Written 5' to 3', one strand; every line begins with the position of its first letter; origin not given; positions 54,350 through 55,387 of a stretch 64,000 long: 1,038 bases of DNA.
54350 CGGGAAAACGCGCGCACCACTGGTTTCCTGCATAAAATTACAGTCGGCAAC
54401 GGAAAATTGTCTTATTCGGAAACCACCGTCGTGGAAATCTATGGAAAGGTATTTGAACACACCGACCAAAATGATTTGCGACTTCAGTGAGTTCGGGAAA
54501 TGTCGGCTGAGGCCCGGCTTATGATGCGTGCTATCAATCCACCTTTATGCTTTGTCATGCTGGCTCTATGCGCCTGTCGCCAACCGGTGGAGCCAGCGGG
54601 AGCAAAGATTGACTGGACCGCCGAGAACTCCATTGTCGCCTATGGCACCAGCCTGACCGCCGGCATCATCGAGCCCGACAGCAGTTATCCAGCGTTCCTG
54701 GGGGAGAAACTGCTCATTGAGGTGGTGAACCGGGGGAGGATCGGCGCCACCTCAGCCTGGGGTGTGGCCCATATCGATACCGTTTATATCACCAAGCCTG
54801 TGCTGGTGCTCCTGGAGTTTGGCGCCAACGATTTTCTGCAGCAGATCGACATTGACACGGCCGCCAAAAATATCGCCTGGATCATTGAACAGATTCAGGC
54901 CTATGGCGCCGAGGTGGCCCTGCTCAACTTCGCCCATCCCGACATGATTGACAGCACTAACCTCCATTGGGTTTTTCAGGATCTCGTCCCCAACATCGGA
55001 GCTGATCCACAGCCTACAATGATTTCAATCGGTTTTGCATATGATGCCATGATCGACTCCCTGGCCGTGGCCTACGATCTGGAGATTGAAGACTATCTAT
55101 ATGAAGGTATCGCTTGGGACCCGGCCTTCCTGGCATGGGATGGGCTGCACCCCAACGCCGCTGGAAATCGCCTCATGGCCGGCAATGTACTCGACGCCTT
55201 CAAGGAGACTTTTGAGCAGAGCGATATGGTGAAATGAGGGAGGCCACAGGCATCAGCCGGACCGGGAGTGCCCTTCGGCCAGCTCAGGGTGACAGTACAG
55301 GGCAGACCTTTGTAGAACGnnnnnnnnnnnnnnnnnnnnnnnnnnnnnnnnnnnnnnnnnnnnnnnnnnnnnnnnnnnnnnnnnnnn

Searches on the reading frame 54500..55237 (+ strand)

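Call 13: search_protein_families(library=pfam, proteins=[window:54500-55237:+], max_evalue=0.001)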
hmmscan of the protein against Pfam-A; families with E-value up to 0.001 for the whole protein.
window:54500-55237:+ (245 aa): 2 families
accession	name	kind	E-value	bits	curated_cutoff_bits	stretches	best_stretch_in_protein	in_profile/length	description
PF13472.12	Lipase_GDSL_2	-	4.3e-17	63.6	32.9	1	47-225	1-178/178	GDSL-like Lipase/Acylhydrolase family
PF00657.28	Lipase_GDSL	-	6.4e-12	46.5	23.6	1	45-227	1-205/208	GDSL-like Lipase/Acylhydrolase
